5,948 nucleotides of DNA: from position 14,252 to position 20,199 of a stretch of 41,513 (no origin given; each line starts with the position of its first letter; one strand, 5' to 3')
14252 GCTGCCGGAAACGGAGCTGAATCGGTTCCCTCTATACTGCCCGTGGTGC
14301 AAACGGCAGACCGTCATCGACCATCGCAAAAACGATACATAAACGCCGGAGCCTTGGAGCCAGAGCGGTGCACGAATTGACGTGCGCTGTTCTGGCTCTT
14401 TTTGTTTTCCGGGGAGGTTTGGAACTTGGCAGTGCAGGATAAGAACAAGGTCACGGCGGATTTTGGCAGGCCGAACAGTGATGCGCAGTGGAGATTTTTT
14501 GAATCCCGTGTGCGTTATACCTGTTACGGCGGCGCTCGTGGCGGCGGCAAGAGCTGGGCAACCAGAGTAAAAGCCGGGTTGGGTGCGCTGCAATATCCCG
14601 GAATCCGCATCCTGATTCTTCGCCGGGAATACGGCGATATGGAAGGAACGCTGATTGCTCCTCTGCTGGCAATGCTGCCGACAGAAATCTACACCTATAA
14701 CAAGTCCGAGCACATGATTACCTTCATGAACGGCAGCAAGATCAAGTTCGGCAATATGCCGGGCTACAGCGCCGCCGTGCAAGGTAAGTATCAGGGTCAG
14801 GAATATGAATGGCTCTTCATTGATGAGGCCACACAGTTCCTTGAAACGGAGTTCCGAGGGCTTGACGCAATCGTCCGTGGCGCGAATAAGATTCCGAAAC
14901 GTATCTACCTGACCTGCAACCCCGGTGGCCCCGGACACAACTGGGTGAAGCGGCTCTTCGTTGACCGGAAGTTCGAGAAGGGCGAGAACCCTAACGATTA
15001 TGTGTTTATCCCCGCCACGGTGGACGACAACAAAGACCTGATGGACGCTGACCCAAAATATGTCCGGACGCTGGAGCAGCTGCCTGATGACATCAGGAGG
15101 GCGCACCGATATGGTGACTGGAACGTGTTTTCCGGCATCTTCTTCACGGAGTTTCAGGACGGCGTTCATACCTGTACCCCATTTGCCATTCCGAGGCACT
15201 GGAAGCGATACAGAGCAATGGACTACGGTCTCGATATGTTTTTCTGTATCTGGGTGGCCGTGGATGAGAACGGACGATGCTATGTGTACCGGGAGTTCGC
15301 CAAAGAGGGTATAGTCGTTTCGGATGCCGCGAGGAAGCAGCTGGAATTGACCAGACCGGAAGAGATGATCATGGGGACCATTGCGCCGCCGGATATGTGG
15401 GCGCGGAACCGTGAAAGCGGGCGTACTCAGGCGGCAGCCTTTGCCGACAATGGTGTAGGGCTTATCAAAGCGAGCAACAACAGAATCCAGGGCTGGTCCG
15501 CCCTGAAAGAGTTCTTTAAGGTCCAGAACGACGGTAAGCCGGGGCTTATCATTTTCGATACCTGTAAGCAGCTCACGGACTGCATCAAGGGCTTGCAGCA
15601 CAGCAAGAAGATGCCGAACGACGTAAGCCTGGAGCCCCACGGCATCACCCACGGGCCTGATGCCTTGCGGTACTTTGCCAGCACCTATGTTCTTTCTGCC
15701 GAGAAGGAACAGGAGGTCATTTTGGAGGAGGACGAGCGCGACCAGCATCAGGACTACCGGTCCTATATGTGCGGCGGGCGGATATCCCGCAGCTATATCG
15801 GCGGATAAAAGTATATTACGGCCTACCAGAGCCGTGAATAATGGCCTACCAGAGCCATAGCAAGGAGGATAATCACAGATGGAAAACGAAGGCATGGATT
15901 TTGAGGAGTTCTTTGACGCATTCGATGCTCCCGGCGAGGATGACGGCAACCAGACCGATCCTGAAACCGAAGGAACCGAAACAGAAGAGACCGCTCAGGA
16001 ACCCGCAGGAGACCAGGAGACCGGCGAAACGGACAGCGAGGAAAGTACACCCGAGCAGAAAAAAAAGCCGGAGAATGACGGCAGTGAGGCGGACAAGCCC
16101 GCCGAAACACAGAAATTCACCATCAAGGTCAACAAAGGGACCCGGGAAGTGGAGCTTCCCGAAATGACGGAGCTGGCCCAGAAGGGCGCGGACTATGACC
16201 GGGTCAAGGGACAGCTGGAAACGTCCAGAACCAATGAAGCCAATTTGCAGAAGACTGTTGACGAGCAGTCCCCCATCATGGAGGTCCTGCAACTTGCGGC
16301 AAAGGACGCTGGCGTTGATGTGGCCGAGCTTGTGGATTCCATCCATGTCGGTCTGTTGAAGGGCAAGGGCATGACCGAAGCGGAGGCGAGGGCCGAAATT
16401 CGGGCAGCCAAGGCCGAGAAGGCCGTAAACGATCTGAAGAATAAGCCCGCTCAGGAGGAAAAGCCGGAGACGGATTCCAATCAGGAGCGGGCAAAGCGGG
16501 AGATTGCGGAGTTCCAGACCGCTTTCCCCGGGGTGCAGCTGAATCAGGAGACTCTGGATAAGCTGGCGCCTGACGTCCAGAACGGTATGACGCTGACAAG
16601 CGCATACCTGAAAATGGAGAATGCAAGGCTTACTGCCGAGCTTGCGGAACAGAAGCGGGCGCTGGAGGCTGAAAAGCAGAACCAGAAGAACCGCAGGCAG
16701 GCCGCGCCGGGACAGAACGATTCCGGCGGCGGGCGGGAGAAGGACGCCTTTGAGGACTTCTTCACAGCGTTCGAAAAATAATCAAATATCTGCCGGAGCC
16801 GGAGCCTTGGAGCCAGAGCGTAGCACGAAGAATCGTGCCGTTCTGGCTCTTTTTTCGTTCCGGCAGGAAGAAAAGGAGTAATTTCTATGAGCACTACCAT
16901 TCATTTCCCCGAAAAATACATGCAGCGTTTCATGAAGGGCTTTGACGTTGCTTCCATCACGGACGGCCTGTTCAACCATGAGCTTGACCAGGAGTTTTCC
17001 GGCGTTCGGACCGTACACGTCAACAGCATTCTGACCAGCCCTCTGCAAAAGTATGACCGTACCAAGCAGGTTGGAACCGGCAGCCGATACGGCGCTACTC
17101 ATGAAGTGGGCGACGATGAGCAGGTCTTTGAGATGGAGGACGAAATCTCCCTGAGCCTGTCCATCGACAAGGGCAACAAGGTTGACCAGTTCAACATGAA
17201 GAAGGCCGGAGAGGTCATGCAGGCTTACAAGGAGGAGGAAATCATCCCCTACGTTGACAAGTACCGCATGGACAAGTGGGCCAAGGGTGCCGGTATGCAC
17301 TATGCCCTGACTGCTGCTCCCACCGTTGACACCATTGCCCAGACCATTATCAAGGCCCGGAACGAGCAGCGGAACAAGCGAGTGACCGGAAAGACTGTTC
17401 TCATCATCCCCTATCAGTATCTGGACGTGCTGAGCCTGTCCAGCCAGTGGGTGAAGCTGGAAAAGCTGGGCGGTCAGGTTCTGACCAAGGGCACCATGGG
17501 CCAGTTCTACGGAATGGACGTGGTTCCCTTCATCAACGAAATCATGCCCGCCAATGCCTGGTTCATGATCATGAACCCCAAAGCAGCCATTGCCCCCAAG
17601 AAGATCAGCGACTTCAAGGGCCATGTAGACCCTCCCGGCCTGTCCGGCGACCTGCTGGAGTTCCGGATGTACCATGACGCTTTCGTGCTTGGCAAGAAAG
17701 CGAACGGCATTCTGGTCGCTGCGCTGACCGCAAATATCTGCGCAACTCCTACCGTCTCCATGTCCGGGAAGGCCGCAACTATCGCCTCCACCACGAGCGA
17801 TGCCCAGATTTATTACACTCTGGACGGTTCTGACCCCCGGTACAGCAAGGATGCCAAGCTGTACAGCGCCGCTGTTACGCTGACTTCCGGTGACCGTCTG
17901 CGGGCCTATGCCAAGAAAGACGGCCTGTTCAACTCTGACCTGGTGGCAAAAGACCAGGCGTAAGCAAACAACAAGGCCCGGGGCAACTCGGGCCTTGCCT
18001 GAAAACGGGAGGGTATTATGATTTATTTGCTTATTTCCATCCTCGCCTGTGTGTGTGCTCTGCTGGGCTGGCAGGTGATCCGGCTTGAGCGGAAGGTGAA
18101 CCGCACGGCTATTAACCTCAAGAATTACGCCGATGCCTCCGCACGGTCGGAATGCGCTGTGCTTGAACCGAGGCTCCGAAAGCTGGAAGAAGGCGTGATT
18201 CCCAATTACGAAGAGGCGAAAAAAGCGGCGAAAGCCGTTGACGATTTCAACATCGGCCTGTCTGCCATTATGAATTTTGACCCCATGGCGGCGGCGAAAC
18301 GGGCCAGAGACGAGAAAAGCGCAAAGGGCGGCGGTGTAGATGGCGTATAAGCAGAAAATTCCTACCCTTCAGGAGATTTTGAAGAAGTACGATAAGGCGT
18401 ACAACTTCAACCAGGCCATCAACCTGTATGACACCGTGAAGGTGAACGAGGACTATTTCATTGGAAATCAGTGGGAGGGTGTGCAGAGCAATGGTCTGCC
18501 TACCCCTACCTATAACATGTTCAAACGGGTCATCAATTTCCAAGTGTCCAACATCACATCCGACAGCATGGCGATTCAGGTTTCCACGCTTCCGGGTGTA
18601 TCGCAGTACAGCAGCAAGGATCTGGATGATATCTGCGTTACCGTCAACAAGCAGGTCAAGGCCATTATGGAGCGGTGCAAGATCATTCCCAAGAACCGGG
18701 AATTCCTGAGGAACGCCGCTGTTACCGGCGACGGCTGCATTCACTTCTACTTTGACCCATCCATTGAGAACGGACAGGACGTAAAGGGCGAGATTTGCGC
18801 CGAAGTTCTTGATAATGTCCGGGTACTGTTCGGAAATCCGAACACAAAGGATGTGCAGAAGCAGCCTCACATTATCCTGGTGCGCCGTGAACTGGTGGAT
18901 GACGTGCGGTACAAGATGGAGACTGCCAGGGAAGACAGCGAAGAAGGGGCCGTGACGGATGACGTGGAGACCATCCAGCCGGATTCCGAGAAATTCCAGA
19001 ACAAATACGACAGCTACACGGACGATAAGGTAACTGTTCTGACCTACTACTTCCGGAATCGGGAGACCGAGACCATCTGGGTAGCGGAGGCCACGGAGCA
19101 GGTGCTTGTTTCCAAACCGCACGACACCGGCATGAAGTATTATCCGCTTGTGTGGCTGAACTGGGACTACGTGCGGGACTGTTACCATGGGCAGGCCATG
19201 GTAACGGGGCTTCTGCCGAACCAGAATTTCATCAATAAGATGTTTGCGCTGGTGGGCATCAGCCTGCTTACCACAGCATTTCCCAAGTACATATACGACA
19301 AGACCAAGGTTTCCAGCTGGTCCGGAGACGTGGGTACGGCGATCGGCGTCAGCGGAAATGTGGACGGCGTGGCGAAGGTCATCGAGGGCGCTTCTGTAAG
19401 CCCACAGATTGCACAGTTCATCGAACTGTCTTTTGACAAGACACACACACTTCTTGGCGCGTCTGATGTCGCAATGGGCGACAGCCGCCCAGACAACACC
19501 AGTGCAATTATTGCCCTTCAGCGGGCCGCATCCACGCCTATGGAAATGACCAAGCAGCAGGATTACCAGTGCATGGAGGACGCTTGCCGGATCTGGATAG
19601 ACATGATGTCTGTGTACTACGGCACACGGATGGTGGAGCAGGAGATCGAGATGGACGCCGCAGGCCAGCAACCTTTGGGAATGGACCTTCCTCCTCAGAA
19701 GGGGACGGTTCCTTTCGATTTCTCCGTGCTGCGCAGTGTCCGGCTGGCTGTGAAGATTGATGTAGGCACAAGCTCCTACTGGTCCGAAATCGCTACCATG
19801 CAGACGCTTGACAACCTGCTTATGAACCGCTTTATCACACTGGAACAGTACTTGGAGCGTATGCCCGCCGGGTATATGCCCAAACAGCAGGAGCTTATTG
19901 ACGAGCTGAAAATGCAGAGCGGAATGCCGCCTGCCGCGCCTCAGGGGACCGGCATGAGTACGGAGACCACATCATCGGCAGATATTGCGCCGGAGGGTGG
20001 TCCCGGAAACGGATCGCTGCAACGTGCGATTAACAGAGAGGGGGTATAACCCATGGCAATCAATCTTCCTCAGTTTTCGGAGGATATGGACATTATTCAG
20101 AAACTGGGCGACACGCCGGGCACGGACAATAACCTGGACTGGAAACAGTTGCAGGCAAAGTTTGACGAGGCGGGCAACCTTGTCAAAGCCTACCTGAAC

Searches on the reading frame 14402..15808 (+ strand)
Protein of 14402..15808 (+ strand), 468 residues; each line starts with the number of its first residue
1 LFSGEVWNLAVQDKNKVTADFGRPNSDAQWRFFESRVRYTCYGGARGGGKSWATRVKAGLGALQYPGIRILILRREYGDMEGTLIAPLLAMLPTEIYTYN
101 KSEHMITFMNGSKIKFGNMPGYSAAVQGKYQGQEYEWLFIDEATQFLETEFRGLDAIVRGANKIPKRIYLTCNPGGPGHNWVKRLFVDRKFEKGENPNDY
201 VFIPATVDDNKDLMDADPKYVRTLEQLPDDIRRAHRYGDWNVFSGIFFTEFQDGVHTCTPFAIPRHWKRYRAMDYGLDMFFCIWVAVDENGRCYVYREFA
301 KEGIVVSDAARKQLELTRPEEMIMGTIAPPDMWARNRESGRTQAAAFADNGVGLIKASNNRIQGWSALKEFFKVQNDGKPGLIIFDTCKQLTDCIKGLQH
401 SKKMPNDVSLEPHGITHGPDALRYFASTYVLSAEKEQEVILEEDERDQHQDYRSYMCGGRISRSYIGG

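Call 83: search_protein_families(library=pfam, proteins=[window:14402-15808:+], max_evalue=0.001)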
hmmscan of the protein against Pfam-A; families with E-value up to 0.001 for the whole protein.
window:14402-15808:+ (468 aa): 2 families
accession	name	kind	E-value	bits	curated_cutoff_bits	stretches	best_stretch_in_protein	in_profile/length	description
PF03237.21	Terminase_6N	-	3.7e-15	56.6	22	1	41-240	1-200/215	Terminase large subunit, T4likevirus-type, N-terminal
PF04466.19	Terminase_3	-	6.4e-14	52.4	23.2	1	38-226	3-188/201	Phage terminase large subunit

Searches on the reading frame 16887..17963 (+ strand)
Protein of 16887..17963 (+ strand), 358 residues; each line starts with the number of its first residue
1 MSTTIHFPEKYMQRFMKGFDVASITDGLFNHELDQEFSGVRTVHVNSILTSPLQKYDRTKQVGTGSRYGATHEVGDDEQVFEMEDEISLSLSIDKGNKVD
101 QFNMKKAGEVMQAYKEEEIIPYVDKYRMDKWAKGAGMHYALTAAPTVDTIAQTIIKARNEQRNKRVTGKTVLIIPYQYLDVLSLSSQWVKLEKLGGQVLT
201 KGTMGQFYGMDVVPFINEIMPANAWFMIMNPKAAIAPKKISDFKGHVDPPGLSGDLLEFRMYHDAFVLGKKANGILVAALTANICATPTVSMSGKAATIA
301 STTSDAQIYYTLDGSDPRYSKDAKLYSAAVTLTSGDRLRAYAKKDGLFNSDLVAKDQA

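Call 83: search_protein_families(library=pfam, proteins=[window:16887-17963:+], max_evalue=0.001)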
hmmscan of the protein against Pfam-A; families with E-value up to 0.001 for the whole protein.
window:16887-17963:+ (358 aa): 2 families
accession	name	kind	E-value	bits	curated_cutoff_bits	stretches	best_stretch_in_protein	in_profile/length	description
PF13287.12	Fn3_assoc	-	3.4e-11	43.5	23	1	298-354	2-56/59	Fn3 associated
PF13290.12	CHB_HEX_C_1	-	2.7e-10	40.5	22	1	294-350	9-63/67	Chitobiase/beta-hexosaminidase C-terminal domain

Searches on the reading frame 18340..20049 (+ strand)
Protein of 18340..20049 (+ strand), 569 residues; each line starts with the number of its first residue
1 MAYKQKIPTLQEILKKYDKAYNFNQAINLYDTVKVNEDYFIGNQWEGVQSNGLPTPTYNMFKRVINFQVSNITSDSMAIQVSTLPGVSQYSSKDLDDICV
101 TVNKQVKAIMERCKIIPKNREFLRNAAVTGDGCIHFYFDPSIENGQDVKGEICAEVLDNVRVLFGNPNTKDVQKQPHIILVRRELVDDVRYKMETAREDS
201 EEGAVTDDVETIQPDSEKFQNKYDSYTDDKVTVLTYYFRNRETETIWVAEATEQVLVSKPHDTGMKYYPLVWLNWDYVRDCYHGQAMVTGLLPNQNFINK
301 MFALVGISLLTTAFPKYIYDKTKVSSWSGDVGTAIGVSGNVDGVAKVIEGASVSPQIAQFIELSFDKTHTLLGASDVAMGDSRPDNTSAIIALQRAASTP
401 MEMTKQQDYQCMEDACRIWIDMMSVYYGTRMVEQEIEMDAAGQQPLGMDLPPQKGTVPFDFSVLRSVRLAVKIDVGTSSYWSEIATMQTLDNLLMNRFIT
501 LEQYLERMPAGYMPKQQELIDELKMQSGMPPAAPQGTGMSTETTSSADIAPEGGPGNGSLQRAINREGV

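Call 83: search_protein_families(library=pfam, proteins=[window:18340-20049:+], max_evalue=0.001)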
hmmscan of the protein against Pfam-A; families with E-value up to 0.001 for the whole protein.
window:18340-20049:+ (569 aa): 1 family
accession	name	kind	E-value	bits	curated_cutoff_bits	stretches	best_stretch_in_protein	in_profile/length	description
PF16510.12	P22_portal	-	1.5e-15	57.2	26.1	2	239-461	245-481/594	Phage P22-like portal protein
